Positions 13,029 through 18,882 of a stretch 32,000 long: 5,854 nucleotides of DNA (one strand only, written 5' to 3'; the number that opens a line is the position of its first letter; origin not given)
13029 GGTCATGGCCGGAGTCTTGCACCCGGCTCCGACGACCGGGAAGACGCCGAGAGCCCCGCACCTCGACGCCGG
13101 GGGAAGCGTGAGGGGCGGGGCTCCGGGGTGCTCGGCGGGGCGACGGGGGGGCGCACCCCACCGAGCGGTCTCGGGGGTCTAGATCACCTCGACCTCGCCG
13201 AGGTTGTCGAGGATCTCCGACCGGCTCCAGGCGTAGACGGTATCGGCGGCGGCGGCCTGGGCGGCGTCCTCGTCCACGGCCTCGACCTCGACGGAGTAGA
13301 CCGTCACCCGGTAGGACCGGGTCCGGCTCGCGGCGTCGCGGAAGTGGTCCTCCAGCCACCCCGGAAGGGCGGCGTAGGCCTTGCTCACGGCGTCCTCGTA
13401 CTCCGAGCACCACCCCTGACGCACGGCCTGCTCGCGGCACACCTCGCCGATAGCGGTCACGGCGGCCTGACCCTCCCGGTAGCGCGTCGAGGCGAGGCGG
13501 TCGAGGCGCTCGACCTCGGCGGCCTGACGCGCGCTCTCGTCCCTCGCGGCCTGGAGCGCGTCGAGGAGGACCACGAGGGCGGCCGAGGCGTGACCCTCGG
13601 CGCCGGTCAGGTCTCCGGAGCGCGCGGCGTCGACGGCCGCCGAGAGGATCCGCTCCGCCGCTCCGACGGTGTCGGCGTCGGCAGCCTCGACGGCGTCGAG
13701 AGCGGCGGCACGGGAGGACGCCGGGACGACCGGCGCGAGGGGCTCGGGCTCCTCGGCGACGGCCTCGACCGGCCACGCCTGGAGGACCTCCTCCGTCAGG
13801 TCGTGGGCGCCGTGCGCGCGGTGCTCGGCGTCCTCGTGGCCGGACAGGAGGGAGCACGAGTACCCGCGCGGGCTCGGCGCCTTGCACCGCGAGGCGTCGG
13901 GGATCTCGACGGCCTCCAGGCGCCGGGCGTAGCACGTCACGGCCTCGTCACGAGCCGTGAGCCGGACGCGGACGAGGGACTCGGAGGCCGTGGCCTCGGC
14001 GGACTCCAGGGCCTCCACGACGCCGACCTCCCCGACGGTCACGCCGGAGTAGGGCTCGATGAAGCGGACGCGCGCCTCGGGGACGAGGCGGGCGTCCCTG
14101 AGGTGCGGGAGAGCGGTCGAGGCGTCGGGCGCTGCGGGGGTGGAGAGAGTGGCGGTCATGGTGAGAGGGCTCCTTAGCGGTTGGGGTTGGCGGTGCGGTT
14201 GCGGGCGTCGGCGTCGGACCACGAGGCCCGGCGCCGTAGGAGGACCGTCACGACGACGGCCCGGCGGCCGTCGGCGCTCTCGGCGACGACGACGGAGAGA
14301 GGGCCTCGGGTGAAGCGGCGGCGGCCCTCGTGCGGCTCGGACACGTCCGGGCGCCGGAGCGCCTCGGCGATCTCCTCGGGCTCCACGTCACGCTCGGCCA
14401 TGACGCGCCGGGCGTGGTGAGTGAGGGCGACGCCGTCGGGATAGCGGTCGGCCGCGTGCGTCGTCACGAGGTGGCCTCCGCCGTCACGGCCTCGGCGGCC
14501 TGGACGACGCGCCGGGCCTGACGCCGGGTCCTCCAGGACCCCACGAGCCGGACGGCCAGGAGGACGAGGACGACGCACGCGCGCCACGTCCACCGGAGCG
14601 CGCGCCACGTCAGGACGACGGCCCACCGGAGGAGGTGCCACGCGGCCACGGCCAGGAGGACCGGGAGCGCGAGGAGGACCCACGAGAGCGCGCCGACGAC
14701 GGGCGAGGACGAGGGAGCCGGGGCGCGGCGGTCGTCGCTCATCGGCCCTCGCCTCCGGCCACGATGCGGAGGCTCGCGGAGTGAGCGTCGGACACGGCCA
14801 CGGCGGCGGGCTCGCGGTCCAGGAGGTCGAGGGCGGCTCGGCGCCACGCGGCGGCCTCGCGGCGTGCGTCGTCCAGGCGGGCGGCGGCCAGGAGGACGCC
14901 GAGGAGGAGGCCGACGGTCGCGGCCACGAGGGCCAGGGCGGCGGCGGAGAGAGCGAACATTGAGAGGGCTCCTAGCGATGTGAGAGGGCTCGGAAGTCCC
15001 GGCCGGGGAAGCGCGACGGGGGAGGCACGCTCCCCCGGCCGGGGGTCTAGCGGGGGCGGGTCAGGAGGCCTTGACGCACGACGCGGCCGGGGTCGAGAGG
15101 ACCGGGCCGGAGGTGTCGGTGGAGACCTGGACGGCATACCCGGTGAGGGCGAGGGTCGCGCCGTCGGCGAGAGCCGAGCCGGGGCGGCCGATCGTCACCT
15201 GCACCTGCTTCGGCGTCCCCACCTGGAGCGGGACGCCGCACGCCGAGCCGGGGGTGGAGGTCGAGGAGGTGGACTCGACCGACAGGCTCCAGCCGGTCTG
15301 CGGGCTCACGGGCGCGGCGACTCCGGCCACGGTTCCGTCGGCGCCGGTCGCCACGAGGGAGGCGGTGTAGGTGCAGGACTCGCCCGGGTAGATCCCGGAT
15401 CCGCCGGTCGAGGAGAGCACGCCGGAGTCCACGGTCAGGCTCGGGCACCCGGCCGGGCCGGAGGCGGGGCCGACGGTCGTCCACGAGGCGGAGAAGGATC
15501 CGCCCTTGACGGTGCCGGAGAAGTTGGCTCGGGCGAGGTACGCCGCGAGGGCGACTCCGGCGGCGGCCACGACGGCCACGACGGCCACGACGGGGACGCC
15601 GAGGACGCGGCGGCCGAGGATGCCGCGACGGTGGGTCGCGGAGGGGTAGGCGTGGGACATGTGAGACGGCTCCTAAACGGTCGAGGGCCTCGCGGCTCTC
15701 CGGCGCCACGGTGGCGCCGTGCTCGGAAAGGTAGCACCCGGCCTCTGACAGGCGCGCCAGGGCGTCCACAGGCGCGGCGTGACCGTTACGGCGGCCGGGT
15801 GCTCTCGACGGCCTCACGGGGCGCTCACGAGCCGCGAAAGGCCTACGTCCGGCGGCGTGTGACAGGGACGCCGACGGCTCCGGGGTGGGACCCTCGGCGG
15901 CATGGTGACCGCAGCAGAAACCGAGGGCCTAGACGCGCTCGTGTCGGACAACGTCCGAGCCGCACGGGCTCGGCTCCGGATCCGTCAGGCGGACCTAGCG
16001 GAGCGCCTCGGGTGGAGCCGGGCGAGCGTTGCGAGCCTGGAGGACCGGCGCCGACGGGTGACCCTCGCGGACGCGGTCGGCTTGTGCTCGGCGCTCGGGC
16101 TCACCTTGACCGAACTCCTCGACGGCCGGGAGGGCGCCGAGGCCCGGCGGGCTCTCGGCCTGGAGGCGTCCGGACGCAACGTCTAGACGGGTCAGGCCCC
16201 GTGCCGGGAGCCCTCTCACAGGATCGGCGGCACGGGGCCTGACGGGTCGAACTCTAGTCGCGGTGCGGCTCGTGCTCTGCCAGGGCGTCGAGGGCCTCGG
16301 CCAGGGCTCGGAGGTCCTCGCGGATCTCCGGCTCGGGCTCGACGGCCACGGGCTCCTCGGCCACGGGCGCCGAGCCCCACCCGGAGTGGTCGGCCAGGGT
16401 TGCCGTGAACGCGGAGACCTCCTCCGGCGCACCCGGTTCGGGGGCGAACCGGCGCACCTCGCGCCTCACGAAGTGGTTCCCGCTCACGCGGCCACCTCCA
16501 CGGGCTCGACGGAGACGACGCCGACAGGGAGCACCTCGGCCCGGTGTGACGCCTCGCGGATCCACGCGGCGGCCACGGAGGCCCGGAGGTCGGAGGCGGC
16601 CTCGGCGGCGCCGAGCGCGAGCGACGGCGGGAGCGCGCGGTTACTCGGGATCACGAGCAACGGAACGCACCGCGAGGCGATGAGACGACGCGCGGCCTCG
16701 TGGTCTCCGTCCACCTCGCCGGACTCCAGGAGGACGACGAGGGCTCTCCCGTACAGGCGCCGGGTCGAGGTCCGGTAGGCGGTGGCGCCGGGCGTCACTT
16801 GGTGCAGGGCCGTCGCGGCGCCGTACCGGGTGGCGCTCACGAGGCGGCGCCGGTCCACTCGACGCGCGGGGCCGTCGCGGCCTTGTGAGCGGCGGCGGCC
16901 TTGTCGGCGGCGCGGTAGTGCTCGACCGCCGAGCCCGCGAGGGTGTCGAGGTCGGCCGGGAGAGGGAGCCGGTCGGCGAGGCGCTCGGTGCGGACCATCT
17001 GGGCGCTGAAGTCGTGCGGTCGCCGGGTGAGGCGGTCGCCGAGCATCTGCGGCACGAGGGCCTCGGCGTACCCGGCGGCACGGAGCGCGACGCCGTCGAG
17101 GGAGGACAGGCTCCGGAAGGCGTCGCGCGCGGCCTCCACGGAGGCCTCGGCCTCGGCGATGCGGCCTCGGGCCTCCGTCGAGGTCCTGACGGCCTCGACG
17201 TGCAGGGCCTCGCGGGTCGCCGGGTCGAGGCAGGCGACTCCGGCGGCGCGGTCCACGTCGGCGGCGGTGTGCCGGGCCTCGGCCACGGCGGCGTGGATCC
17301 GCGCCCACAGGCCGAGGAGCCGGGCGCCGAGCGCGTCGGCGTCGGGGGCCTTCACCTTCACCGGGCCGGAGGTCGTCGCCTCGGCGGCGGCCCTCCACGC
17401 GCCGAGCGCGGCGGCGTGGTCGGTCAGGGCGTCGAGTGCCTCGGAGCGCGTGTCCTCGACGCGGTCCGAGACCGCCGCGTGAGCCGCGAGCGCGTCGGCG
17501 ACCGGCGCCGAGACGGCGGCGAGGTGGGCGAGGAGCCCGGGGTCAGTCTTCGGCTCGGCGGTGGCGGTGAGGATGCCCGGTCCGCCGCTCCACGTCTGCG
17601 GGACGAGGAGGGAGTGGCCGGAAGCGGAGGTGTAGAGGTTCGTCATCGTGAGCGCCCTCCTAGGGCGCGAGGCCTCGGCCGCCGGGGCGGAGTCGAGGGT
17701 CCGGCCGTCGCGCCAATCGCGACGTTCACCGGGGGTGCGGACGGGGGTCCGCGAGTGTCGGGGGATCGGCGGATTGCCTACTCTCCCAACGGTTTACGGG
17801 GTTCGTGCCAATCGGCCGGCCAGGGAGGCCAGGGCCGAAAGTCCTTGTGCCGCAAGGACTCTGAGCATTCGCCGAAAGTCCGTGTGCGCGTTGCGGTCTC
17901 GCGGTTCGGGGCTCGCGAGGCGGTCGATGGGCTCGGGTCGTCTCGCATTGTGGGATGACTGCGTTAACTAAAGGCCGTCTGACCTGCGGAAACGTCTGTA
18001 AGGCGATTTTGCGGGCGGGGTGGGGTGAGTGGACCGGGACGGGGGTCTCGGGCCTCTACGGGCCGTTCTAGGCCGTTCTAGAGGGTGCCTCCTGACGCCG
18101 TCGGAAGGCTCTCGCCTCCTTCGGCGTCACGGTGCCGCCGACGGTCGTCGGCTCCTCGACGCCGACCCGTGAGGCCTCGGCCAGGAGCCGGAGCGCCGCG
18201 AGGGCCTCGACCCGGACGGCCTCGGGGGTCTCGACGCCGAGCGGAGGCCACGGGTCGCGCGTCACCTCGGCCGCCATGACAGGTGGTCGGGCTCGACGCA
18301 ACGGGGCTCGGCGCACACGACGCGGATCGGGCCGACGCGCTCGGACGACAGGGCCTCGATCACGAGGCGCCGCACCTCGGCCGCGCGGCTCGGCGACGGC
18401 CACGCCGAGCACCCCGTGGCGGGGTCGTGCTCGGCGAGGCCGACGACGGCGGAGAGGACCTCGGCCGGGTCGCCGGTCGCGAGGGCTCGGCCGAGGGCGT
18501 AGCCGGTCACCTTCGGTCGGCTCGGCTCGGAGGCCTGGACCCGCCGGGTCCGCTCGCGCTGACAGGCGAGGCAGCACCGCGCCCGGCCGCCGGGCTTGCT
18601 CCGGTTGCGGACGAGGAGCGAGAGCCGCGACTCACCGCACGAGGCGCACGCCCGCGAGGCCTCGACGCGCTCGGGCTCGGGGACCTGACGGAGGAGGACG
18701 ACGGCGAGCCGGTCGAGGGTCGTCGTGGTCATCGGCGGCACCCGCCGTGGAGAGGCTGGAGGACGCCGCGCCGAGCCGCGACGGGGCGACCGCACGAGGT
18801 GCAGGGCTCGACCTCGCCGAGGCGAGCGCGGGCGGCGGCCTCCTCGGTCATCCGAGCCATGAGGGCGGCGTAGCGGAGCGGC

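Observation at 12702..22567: A 9.85-kb element sits inside an acyltransferase gene, and removing it restores one in-frame ORF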

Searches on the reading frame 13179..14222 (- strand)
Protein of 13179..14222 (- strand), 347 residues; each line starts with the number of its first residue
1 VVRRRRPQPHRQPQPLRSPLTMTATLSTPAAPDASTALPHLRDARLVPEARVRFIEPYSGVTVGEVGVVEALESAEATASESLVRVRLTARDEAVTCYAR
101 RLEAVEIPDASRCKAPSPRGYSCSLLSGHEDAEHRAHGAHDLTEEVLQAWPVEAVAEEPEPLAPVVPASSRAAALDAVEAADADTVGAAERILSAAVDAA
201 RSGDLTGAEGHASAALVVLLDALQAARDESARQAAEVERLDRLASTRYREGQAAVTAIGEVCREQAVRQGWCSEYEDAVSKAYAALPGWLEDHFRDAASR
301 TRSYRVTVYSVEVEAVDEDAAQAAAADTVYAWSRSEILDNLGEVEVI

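Call 8: search_protein_families(library=pfam, max_evalue=0.01, proteins=[window:13179-14222:-])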
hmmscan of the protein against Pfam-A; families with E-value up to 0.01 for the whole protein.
window:13179-14222:- (347 aa): 0 families

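Call 9: search_protein_families(library=phrogs, max_evalue=0.01, proteins=[window:13179-14222:-])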
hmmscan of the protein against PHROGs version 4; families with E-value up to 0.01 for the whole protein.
window:13179-14222:- (347 aa): 0 families

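Call 21: search_protein_families(library=pfam, max_evalue=1, proteins=[window:13179-14222:-])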
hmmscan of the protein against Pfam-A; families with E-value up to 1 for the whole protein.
window:13179-14222:- (347 aa): 1 family
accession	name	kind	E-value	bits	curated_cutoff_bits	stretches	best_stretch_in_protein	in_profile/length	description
PF06894.17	Phage_TAC_2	-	0.046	14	27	1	122-157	61-99/126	Bacteriophage lambda tail assembly chaperone, TAC, protein G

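Call 22: search_protein_families(library=padloc, max_evalue=0.1, proteins=[window:13179-14222:-])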
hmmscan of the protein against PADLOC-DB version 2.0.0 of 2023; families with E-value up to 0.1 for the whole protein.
window:13179-14222:- (347 aa): 0 families

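Call 23: search_protein_families(library=ncbifam, max_evalue=0.1, proteins=[window:13179-14222:-])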
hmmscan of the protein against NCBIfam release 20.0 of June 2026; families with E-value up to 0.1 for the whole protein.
window:13179-14222:- (347 aa): 0 families

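Call 93: search_protein_families(library=phrogs, max_evalue=1, proteins=[window:13179-14162:-])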
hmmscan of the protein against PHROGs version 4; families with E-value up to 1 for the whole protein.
window:13179-14162:- (327 aa): 0 families

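Call 94: search_solved_structures(query=window:13179-14162:-, max_evalue=1)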
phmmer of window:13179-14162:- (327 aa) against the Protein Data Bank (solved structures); distinct sequences matched with E-value up to 1: 2.
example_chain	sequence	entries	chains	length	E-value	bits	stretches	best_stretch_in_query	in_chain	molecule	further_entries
4s3n_A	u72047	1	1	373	0.53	13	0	136-217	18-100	2'-5'-oligoadenylate synthase 3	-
1hkh_A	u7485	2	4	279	0.74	12.5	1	238-278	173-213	GAMMA LACTAMASE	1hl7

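Call 105: find_related_loci(query=window:13179-14162:-, collection=viral_contigs, flank=10000)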
Query window:13179-14162:- (327 aa) in viral_contigs; peptide patterns used: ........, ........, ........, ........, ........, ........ (x = any residue, [..] = any of these).
18 stretches matched a pattern, but none encodes a relative of the query by tblastn (E <= 1e-3).

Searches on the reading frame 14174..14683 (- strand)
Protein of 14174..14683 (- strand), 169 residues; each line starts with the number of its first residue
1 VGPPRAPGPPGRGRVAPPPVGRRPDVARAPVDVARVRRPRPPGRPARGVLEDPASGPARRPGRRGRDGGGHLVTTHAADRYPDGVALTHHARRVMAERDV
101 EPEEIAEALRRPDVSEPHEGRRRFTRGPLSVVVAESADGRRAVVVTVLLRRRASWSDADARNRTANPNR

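Call 21: search_protein_families(library=pfam, max_evalue=1, proteins=[window:14174-14683:-])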
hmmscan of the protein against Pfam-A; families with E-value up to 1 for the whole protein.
window:14174-14683:- (169 aa): 1 family
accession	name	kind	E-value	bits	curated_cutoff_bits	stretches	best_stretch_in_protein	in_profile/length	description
PF14076.12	DUF4258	-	1.4e-07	32.2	25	1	87-147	1-69/71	Domain of unknown function (DUF4258)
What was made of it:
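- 14174..14467 (-): DUF4258-domain protein of about 97 aa. Call 21 (PF14076, 1.4e-7).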

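Call 22: search_protein_families(library=padloc, max_evalue=0.1, proteins=[window:14174-14683:-])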
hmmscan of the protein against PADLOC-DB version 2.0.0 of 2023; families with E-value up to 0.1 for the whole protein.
window:14174-14683:- (169 aa): 0 families

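Call 23: search_protein_families(library=ncbifam, max_evalue=0.1, proteins=[window:14174-14683:-])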
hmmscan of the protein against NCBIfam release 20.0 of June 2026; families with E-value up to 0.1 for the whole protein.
window:14174-14683:- (169 aa): 0 families

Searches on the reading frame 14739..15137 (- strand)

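Call 21: search_protein_families(library=pfam, max_evalue=1, proteins=[window:14739-15137:-])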
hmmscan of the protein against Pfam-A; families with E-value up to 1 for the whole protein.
window:14739-15137:- (132 aa): 2 families
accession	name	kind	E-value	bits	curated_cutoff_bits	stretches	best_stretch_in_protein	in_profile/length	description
PF06412.16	TraD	-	0.046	14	22.3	1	63-101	22-55/62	Conjugal transfer protein TraD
PF06305.16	LapA_dom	-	0.22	11.9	28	1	62-101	16-55/64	Lipopolysaccharide assembly protein A domain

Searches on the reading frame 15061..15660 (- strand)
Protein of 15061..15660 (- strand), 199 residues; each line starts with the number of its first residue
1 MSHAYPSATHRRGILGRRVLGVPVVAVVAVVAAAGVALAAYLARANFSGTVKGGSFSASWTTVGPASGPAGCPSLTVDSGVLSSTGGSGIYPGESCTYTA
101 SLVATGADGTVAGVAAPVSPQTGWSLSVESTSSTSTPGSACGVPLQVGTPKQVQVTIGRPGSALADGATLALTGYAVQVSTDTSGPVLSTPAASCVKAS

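Call 8: search_protein_families(library=pfam, max_evalue=0.01, proteins=[window:15061-15660:-])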
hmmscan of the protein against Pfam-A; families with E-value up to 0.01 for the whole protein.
window:15061-15660:- (199 aa): 0 families

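Call 9: search_protein_families(library=phrogs, max_evalue=0.01, proteins=[window:15061-15660:-])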
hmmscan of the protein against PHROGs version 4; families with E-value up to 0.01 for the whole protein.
window:15061-15660:- (199 aa): 0 families

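Call 22: search_protein_families(library=padloc, max_evalue=0.1, proteins=[window:15061-15660:-])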
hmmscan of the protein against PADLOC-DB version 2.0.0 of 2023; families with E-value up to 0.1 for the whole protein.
window:15061-15660:- (199 aa): 0 families

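Call 23: search_protein_families(library=ncbifam, max_evalue=0.1, proteins=[window:15061-15660:-])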
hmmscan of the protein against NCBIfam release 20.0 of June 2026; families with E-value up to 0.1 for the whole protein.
window:15061-15660:- (199 aa): 0 families

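Call 93: search_protein_families(library=phrogs, max_evalue=1, proteins=[window:15061-15660:-])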
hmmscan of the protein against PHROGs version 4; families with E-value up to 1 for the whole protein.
window:15061-15660:- (199 aa): 0 families

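Call 106: find_related_loci(query=window:15061-15660:-, collection=viral_contigs, flank=10000)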
Query window:15061-15660:- (199 aa) in viral_contigs; peptide patterns used: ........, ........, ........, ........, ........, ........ (x = any residue, [..] = any of these).
6 stretches matched a pattern, but none encodes a relative of the query by tblastn (E <= 1e-3).

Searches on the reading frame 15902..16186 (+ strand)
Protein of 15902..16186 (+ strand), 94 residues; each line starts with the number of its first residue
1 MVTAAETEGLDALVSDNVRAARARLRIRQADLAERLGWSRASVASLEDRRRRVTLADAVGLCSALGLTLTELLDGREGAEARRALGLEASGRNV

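Call 8: search_protein_families(library=pfam, max_evalue=0.01, proteins=[window:15902-16186:+])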
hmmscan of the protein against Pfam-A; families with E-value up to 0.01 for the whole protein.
window:15902-16186:+ (94 aa): 4 families
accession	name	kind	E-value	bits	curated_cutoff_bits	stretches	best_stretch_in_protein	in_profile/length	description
PF13560.12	HTH_31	-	5.5e-09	36.6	27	1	18-72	6-61/64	Helix-turn-helix domain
PF01381.28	HTH_3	-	1.1e-08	35.4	23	1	18-72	1-55/55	Helix-turn-helix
PF13443.12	HTH_26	-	6.8e-07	29.9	22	1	23-74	7-59/63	Cro/C1-type HTH DNA-binding domain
PF13545.12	HTH_Crp_2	-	0.0063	16.9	27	0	21-44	17-40/70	Crp-like helix-turn-helix domain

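Call 9: search_protein_families(library=phrogs, max_evalue=0.01, proteins=[window:15902-16186:+])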
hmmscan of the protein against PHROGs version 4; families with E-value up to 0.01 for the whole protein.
window:15902-16186:+ (94 aa): 16 families
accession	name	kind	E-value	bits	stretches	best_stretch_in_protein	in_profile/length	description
phrog_1373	-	transcription regulation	3.1e-07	31.5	1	14-79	64-129/166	transcriptional regulator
phrog_8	-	transcription regulation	1.3e-06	29.2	1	19-77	165-220/346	transcriptional regulator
phrog_3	-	transcription regulation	1.8e-06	29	1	15-79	90-152/430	transcriptional repressor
phrog_7241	-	transcription regulation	2.3e-06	28.7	1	17-73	65-121/122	transcriptional regulator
phrog_4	-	transcription regulation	1.6e-05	25.1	1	15-77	138-196/400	transcriptional repressor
phrog_4583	-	transcription regulation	4.7e-05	24.3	1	14-81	11-78/81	transcriptional repressor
phrog_9103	-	transcription regulation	9.9e-05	23.3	1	16-73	11-68/78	transcriptional repressor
phrog_2104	-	unknown function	0.00013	23.1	1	14-52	40-78/103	-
phrog_2328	-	transcription regulation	0.0003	21.6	1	14-77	16-79/128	transcriptional repressor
phrog_2967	-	transcription regulation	0.0003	21.4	1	14-77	11-74/225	transcriptional regulator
phrog_5823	-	transcription regulation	0.00051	20.3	1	15-83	8-77/404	transcriptional regulator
phrog_2339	-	DNA, RNA and nucleotide metabolism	0.00062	20.7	1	17-70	29-83/98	HTH DNA binding protein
phrog_2439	-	transcription regulation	0.00083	19.3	1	14-67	8-61/367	transcriptional regulator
phrog_38027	-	transcription regulation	0.0059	17.6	1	15-72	70-127/143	transcriptional repressor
phrog_9908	-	DNA, RNA and nucleotide metabolism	0.0079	16.4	1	17-68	17-68/282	DNA binding protein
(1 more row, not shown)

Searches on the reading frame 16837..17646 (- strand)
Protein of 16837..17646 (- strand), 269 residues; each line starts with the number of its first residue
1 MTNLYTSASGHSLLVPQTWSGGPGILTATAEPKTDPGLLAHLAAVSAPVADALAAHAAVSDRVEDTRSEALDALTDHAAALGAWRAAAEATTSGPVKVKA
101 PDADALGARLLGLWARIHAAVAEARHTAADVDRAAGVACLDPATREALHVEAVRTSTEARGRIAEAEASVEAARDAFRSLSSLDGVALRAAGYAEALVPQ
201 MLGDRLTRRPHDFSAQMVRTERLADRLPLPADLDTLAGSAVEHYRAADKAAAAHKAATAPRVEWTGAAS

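Call 8: search_protein_families(library=pfam, max_evalue=0.01, proteins=[window:16837-17646:-])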
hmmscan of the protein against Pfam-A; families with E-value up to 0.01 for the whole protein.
window:16837-17646:- (269 aa): 0 families

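Call 9: search_protein_families(library=phrogs, max_evalue=0.01, proteins=[window:16837-17646:-])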
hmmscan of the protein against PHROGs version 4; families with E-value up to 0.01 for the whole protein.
window:16837-17646:- (269 aa): 0 families

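Call 22: search_protein_families(library=padloc, max_evalue=0.1, proteins=[window:16837-17646:-])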
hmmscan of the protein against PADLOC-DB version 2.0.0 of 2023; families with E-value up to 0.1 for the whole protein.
window:16837-17646:- (269 aa): 0 families

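Call 23: search_protein_families(library=ncbifam, max_evalue=0.1, proteins=[window:16837-17646:-])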
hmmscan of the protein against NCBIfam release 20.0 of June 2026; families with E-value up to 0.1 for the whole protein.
window:16837-17646:- (269 aa): 0 families

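Call 93: search_protein_families(library=phrogs, max_evalue=1, proteins=[window:16837-17646:-])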
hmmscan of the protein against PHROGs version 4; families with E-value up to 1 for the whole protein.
window:16837-17646:- (269 aa): 0 families

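Call 107: find_related_loci(query=window:16837-17646:-, collection=viral_contigs, flank=10000)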
Query window:16837-17646:- (269 aa) in viral_contigs; peptide patterns used: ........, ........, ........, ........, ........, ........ (x = any residue, [..] = any of these).
31 stretches matched a pattern, but none encodes a relative of the query by tblastn (E <= 1e-3).

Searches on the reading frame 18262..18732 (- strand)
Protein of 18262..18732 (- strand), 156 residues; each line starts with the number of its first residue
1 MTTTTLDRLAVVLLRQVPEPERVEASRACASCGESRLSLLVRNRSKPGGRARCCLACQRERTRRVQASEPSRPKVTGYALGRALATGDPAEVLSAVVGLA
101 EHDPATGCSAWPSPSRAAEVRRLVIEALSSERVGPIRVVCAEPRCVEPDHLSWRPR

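Call 21: search_protein_families(library=pfam, max_evalue=1, proteins=[window:18262-18732:-])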
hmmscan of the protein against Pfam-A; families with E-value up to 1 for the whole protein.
window:18262-18732:- (156 aa): 0 families

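Call 22: search_protein_families(library=padloc, max_evalue=0.1, proteins=[window:18262-18732:-])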
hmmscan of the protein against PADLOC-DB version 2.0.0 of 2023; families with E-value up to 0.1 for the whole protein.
window:18262-18732:- (156 aa): 0 families

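Call 23: search_protein_families(library=ncbifam, max_evalue=0.1, proteins=[window:18262-18732:-])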
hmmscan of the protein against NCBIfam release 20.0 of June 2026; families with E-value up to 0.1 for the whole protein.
window:18262-18732:- (156 aa): 0 families

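Call 93: search_protein_families(library=phrogs, max_evalue=1, proteins=[window:18262-18732:-])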
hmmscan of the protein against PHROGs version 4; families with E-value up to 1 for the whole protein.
window:18262-18732:- (156 aa): 5 families
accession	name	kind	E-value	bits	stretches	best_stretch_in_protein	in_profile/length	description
phrog_5558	-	moron, auxiliary metabolic gene and host takeover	0.013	16.8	1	21-69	60-109/130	Lar-like restriction alleviation protein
phrog_1035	-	DNA, RNA and nucleotide metabolism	0.051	14.4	1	26-104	63-121/271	endonuclease VII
phrog_2255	-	DNA, RNA and nucleotide metabolism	0.082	13.4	1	24-71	51-98/211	HNH endonuclease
phrog_826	-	DNA, RNA and nucleotide metabolism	0.09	13.3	1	136-153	130-148/281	HNH endonuclease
phrog_1492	-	DNA, RNA and nucleotide metabolism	0.6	10.2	1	46-72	189-214/414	HNH endonuclease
